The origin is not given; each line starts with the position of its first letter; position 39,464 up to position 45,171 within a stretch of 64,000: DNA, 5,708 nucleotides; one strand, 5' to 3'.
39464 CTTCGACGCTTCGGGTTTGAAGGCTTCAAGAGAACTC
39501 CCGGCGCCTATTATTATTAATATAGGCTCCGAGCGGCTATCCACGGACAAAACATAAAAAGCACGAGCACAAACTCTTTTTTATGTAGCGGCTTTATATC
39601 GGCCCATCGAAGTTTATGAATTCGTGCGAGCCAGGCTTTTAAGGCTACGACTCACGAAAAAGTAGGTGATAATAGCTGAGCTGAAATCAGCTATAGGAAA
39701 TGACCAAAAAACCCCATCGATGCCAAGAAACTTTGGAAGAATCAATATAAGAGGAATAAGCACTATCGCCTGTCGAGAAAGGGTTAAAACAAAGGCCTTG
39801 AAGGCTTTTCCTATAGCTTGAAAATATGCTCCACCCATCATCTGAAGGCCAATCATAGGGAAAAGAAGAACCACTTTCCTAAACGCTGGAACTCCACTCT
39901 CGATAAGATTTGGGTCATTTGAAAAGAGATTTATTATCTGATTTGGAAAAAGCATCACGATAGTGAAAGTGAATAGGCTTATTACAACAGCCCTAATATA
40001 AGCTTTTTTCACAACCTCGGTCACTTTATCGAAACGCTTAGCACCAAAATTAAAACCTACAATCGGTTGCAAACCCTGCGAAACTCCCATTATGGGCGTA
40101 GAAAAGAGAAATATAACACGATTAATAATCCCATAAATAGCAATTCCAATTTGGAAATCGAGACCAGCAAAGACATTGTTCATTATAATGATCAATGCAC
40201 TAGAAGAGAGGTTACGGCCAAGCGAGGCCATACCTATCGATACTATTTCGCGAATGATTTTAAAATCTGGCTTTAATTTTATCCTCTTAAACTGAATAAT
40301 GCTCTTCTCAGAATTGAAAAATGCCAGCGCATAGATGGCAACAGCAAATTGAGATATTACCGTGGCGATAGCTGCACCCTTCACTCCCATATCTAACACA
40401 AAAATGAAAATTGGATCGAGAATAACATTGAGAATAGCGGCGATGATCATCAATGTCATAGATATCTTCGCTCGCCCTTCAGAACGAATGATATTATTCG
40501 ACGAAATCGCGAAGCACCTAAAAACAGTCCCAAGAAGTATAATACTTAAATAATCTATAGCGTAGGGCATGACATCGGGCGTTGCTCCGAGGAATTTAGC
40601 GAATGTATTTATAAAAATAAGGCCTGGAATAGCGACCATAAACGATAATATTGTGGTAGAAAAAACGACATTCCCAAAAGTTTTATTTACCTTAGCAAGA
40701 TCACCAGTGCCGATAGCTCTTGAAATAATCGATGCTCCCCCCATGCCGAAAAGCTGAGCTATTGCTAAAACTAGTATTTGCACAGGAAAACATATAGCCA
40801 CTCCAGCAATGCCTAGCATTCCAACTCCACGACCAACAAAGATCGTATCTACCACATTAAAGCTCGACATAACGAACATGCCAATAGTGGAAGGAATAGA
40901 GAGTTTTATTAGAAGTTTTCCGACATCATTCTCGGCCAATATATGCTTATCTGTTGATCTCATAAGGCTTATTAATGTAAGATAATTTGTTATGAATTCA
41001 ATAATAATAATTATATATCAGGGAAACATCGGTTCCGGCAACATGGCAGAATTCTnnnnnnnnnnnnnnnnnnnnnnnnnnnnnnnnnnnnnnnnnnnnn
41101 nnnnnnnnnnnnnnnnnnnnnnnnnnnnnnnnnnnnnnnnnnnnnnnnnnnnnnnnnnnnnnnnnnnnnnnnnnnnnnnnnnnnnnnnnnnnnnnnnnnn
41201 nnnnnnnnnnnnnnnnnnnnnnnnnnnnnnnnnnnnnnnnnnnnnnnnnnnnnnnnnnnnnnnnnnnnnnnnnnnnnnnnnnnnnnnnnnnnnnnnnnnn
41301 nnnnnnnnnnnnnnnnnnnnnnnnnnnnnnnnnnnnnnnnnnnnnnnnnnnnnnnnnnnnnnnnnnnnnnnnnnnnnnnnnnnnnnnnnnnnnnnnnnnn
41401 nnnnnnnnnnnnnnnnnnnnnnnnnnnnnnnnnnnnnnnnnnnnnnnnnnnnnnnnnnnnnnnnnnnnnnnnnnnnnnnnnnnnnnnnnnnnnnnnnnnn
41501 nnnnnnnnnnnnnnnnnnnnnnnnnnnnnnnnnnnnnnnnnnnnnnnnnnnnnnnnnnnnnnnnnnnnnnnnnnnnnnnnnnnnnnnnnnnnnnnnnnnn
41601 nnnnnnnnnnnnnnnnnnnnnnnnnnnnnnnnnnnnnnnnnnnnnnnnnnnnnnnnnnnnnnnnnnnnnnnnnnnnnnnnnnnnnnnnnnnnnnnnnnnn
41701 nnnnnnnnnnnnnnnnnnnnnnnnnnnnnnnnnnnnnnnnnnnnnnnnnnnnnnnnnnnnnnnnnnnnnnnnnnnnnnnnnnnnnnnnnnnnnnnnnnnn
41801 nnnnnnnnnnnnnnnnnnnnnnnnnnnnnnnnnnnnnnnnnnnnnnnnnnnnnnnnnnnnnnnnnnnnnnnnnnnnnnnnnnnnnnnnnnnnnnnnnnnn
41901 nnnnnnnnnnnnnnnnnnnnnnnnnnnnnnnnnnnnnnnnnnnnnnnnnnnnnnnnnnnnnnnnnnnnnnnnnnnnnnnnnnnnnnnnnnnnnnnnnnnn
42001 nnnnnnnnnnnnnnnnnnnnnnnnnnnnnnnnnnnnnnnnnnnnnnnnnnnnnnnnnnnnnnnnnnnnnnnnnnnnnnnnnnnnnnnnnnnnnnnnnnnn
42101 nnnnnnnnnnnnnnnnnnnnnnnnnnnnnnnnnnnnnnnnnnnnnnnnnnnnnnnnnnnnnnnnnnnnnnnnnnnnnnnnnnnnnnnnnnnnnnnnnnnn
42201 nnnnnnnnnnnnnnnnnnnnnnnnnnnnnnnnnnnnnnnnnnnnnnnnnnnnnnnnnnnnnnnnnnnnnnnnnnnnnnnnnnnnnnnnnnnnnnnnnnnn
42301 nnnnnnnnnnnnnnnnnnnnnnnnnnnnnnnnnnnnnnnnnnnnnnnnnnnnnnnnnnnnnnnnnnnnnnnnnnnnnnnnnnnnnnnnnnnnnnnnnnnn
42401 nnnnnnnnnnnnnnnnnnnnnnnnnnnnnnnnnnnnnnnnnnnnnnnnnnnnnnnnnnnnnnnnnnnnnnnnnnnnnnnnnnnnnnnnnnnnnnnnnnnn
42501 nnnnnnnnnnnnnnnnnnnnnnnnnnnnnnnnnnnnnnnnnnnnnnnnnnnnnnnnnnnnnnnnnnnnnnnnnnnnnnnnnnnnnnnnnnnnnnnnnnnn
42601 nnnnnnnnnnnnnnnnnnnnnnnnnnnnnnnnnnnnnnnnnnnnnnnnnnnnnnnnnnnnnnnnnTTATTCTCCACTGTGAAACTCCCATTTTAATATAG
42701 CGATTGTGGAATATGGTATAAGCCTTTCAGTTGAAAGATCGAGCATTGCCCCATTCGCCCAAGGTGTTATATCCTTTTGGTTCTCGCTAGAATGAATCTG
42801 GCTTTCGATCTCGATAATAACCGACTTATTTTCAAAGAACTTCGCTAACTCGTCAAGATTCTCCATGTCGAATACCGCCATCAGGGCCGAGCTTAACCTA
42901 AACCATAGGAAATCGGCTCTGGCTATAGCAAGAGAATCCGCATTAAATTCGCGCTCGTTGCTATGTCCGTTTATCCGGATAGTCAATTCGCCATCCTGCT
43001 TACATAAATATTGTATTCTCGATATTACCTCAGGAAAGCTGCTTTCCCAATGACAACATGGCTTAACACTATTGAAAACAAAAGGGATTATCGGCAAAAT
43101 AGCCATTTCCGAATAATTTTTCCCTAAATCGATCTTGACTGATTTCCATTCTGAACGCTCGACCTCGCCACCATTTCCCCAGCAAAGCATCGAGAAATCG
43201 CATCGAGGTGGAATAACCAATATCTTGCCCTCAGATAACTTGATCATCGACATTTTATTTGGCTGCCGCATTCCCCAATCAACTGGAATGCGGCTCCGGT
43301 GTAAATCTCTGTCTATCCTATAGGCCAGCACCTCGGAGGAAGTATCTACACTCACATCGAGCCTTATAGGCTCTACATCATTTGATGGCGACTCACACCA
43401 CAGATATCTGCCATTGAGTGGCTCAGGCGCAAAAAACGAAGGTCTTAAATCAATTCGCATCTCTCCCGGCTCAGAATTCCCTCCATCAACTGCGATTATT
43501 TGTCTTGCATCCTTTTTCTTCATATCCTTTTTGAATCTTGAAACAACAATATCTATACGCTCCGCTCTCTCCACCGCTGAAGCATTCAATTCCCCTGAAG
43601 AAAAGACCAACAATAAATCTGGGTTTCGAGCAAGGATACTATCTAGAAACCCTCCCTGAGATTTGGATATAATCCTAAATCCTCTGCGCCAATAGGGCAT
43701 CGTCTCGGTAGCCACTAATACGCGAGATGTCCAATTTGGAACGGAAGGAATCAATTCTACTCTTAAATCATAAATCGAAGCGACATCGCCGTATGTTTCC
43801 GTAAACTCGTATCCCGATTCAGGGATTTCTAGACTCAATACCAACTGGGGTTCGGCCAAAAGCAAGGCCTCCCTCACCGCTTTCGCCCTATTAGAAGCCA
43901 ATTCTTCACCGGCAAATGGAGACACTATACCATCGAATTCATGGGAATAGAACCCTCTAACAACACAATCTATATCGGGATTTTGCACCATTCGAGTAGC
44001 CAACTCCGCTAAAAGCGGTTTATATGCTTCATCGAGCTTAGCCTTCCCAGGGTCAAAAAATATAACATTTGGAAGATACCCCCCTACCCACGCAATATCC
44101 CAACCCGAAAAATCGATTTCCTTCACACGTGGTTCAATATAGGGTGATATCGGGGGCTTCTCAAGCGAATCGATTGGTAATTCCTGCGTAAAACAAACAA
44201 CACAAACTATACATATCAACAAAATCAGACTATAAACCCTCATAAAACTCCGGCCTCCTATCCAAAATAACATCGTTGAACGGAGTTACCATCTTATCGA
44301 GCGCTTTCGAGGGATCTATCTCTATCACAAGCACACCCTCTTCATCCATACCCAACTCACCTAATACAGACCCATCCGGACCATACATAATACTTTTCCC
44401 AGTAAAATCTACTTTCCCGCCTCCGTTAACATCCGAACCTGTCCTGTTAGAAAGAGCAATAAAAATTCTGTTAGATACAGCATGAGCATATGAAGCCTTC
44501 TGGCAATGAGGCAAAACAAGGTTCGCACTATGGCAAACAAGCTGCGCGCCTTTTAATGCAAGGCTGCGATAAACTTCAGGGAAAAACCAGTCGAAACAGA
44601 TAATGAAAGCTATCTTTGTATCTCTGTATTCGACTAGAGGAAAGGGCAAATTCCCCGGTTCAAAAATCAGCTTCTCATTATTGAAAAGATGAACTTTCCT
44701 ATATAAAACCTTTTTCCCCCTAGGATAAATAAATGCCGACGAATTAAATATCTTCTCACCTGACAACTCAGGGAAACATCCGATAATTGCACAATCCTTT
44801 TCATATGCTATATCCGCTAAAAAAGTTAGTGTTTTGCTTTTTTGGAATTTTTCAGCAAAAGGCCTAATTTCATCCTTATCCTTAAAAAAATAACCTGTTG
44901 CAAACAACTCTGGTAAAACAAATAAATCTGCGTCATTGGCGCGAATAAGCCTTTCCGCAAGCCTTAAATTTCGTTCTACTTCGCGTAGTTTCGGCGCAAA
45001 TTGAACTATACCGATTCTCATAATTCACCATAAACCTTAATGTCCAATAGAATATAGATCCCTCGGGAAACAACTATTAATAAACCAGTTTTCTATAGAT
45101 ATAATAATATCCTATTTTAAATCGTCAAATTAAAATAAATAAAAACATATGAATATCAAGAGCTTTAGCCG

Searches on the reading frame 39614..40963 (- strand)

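Call 60: search_protein_families(library=pfam, proteins=[window:39614-40963:-], max_evalue=0.00001)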
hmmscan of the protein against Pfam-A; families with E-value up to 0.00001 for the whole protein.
window:39614-40963:- (449 aa): 1 family
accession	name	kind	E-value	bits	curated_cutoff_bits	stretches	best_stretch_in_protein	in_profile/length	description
PF01554.23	MatE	-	6.7e-44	149.8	24.9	2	24-185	1-161/161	MatE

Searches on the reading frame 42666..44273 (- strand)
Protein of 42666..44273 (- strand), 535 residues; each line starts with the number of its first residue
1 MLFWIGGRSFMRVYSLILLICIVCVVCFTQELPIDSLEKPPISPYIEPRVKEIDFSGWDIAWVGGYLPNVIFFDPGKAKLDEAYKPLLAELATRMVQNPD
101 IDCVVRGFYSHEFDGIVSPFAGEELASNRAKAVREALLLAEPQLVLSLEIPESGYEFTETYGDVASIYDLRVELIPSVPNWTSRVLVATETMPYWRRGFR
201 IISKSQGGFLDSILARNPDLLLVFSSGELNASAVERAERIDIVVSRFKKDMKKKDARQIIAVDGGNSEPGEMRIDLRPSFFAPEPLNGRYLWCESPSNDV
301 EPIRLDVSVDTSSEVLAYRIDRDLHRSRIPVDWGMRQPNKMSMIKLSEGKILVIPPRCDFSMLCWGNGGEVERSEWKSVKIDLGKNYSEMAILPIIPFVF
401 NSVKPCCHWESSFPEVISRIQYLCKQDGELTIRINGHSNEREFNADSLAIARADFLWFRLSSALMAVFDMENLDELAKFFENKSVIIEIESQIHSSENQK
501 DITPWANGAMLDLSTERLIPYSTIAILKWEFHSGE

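Call 60: search_protein_families(library=pfam, proteins=[window:42666-44273:-], max_evalue=0.00001)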
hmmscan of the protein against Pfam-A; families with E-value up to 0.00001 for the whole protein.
window:42666-44273:- (535 aa): 1 family
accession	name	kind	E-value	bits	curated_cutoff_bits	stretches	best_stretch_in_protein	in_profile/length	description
PF00691.25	OmpA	-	6.5e-08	33.3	27.2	0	72-138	1-65/98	OmpA family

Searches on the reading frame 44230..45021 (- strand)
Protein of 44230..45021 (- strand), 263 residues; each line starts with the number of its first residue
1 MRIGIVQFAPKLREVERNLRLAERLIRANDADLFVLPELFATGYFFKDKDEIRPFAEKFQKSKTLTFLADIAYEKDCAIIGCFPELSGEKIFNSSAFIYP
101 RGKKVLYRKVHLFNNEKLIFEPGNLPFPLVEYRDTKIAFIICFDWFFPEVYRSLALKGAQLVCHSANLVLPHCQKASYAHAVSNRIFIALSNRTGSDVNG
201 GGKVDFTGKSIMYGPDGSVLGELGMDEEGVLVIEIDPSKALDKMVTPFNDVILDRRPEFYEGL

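Call 60: search_protein_families(library=pfam, proteins=[window:44230-45021:-], max_evalue=0.00001)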
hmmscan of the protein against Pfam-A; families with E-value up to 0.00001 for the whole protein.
window:44230-45021:- (263 aa): 1 family
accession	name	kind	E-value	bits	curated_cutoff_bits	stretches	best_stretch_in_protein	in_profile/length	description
PF00795.27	CN_hydrolase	-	1.2e-45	156.3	23.2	1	2-238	1-249/256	Carbon-nitrogen hydrolase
